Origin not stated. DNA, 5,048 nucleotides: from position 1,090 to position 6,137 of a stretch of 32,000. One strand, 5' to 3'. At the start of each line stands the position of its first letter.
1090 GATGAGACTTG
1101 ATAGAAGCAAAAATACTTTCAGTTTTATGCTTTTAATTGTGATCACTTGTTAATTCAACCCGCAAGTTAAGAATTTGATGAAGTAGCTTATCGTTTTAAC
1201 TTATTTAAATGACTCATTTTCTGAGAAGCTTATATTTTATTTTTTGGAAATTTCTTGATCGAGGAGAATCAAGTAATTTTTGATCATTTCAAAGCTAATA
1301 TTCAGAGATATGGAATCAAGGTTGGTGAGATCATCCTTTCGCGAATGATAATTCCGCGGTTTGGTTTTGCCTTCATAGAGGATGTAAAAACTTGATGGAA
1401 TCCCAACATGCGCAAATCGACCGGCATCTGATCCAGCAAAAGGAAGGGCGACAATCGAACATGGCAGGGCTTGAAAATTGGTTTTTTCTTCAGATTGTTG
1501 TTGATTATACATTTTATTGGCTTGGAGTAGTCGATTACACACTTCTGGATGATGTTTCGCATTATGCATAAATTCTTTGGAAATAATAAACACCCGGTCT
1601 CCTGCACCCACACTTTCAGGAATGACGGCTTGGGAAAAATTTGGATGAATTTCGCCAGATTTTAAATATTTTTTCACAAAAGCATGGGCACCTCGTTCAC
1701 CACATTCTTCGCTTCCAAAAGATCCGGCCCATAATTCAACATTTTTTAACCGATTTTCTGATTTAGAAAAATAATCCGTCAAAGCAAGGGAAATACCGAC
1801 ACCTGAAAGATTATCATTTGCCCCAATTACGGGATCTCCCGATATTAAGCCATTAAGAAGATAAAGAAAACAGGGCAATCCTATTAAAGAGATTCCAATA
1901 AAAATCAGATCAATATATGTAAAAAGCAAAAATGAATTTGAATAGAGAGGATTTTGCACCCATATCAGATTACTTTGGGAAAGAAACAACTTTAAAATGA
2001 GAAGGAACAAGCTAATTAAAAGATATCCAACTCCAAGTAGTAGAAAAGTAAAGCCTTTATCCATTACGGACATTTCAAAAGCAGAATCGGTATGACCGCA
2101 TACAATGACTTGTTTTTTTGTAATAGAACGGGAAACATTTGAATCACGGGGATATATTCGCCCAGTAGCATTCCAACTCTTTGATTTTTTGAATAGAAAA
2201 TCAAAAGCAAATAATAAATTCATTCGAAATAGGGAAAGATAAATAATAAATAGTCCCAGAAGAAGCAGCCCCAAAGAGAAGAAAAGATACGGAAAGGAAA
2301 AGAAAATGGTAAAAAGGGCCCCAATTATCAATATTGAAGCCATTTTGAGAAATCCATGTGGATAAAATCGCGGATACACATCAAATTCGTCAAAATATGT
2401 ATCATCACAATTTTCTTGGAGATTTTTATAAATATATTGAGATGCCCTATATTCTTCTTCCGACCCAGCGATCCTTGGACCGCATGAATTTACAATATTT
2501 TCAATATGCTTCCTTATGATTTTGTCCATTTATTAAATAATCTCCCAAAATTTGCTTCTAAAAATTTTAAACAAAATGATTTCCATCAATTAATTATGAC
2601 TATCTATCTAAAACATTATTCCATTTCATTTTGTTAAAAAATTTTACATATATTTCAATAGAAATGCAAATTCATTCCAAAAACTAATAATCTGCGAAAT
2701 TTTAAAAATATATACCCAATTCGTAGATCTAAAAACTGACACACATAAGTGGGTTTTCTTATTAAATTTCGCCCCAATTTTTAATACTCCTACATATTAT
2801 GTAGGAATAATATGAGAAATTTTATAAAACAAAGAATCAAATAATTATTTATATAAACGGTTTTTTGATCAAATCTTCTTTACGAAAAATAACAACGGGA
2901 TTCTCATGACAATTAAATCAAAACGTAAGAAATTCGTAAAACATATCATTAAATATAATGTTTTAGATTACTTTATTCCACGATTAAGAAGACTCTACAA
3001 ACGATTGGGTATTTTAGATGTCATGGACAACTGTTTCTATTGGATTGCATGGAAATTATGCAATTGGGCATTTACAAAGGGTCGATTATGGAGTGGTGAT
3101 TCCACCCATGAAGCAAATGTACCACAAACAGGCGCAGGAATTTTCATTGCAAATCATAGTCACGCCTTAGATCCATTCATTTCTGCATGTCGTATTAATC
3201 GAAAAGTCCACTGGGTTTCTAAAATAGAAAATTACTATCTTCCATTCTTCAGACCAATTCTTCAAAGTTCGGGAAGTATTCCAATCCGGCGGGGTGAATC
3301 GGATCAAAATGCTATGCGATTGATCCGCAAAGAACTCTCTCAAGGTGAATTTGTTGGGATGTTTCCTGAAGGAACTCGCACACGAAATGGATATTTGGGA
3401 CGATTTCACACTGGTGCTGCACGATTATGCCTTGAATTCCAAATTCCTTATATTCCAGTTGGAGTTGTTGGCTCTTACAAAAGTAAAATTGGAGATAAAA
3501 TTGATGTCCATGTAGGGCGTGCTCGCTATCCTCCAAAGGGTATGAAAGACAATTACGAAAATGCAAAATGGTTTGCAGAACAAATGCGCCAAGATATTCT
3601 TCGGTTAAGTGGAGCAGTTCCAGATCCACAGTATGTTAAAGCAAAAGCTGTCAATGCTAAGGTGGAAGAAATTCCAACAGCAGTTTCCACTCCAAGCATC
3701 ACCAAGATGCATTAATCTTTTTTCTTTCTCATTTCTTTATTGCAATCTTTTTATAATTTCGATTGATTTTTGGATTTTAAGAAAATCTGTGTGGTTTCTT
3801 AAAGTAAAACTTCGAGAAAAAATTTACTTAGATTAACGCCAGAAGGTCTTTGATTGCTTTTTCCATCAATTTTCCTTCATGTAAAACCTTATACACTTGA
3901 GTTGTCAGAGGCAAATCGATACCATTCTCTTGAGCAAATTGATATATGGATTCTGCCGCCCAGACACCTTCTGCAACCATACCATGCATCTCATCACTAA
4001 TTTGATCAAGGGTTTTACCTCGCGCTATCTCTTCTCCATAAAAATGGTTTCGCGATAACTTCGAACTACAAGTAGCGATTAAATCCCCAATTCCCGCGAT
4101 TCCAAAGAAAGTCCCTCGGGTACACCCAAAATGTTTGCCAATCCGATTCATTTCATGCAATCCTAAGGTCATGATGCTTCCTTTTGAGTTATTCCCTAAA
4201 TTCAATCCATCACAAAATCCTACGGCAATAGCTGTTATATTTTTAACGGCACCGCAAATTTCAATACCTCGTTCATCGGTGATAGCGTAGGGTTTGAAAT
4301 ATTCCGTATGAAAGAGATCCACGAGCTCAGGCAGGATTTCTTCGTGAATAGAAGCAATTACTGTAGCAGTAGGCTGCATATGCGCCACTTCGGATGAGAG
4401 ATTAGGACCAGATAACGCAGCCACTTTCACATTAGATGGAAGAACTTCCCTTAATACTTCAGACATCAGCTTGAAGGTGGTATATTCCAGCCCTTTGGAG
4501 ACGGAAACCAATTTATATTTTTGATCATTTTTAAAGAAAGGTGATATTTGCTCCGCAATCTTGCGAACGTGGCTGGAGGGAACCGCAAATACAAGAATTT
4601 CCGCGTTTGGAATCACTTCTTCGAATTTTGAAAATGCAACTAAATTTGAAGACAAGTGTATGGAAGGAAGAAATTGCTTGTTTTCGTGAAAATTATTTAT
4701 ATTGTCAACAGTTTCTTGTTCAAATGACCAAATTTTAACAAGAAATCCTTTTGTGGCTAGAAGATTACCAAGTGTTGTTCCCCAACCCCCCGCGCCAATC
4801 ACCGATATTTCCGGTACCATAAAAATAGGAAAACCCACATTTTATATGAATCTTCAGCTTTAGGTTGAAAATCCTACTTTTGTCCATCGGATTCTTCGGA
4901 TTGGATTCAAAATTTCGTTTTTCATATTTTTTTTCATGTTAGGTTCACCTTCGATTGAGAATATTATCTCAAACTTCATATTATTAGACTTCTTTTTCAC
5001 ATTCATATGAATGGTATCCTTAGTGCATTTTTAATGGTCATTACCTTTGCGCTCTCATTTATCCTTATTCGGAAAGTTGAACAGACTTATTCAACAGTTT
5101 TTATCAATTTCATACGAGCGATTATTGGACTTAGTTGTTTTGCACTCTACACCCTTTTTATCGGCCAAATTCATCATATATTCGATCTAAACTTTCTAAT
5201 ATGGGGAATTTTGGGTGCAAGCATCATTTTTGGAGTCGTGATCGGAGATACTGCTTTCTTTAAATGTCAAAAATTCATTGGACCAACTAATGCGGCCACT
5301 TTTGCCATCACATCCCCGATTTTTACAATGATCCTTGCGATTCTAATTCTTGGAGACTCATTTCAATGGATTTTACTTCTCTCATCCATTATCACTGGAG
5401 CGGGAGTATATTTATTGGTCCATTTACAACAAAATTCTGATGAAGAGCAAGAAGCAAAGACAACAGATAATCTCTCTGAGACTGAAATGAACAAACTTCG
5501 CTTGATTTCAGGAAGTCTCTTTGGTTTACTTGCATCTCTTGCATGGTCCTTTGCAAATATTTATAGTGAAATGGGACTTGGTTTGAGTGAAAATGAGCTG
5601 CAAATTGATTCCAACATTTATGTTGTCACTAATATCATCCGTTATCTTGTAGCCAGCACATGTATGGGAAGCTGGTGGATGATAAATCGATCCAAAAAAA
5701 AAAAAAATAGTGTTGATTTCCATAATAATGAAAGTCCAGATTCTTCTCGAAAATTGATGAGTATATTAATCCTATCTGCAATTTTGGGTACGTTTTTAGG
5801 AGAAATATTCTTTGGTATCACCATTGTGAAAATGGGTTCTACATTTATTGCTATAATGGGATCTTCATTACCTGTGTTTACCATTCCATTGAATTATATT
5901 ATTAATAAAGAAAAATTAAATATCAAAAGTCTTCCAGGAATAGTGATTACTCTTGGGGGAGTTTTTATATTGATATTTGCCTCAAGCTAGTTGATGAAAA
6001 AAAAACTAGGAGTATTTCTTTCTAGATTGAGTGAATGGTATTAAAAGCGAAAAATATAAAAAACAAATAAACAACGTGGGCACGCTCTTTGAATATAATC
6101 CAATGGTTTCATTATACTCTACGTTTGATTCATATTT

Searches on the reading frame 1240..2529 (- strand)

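Call 48: search_protein_families(library=pfam, proteins=[window:1240-2529:-], max_evalue=0.001)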
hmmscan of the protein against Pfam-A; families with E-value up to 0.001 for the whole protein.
window:1240-2529:- (430 aa): 1 family
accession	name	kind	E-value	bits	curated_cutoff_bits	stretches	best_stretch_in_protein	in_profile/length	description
PF04389.22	Peptidase_M28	-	2.8e-14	53.7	21.3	1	233-417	28-190/193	Peptidase family M28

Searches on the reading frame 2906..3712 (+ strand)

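Call 48: search_protein_families(library=pfam, proteins=[window:2906-3712:+], max_evalue=0.001)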
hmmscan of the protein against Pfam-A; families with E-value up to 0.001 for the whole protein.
window:2906-3712:+ (269 aa): 1 family
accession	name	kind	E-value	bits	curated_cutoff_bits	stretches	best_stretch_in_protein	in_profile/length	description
PF01553.26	Acyltransferase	-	1.8e-27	96.2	23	1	68-187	6-131/132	Acyltransferase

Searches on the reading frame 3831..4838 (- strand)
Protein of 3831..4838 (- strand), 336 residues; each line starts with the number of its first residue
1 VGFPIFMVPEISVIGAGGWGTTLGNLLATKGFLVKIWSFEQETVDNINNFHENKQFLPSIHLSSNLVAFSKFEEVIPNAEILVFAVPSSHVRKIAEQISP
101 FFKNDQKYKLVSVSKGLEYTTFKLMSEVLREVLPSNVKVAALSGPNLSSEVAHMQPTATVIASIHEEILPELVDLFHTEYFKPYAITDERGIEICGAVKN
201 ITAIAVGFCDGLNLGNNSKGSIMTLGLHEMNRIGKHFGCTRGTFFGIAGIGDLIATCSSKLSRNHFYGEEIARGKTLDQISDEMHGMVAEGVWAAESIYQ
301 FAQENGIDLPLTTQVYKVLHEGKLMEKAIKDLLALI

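Call 48: search_protein_families(library=pfam, proteins=[window:3831-4838:-], max_evalue=0.001)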
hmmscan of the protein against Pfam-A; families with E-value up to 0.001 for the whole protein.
window:3831-4838:- (336 aa): 5 families
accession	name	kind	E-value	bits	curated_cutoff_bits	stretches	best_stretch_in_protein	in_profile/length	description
PF07479.19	NAD_Gly3P_dh_C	-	6.5e-52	175.9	25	1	188-329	1-141/142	NAD-dependent glycerol-3-phosphate dehydrogenase C-terminus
PF01210.29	NAD_Gly3P_dh_N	-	2e-47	161.5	23.1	1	10-167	1-156/158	NAD-dependent glycerol-3-phosphate dehydrogenase N-terminus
PF20618.3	GPD_NAD_C_bact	-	7.6e-18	65.3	27.6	1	248-315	1-66/66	Bacterial GPD, NAD-dependent C-terminal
PF03807.23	F420_oxidored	-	0.00024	22.1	21.6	1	11-110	2-87/94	NADP oxidoreductase coenzyme F420-dependent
PF02558.23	ApbA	-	0.0005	20.2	22.2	1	11-106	1-94/150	Ketopantoate reductase PanE/ApbA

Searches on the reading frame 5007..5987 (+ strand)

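Call 48: search_protein_families(library=pfam, proteins=[window:5007-5987:+], max_evalue=0.001)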
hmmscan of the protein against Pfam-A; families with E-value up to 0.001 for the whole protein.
window:5007-5987:+ (327 aa): 1 family
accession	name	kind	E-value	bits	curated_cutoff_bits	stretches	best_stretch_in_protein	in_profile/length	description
PF00892.27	EamA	-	2e-31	109.5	28.2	2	2-138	2-134/135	EamA-like transporter family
